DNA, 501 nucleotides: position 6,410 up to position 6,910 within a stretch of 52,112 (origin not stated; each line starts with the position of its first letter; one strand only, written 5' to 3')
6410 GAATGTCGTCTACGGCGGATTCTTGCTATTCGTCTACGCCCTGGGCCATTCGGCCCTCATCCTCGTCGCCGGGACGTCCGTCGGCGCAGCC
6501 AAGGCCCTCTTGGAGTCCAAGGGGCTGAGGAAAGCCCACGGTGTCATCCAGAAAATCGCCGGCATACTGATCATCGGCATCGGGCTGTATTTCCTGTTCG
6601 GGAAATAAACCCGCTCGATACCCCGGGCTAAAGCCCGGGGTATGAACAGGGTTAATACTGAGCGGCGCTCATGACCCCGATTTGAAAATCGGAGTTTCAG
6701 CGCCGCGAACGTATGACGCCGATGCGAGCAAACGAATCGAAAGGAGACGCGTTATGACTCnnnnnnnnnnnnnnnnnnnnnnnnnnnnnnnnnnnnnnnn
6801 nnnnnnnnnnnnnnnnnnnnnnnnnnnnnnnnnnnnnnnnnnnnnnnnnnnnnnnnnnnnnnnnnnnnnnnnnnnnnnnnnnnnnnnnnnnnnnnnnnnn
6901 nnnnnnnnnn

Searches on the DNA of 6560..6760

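Call 79: search_rna_families(source=window, start=6560, end=6760, threshold=evalue, max_evalue=1)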
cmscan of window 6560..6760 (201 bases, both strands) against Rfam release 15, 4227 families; matches with E-value up to 1: 7.
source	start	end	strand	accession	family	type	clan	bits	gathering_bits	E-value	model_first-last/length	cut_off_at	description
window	6618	6643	+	RF02351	psRNA14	Gene; sRNA;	-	18.6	60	0.7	11-36/84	no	Proteobacteria sRNA psRNA14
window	6615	6718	-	RF00512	Leu_leader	Cis-reg; leader;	-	18.1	50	0.14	1-148/148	no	Leucine operon leader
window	6603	6657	-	RF00365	mir-BHRF1-1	Gene; miRNA;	-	18.1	95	0.36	1-66/66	no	mir-BHRF1-1 microRNA precursor family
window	6613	6670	-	RF02651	SorY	Gene; sRNA;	-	15.5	111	0.52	1-83/83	no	Singlet oxygen resistance RNA Y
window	6601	6710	-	RF00062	HgcC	Gene;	-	15.1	50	0.17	1-130/130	no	HgcC family RNA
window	6621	6651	-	RF02784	SorX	Gene; sRNA;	-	13.8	46.6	0.63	34-67/73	no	Singlet oxygen resistance RNA X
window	6620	6641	+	RF02656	sot0042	Gene; sRNA;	-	12.7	88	0.25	153-174/174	no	Sense overlapping transcript RNA 0042 (sot)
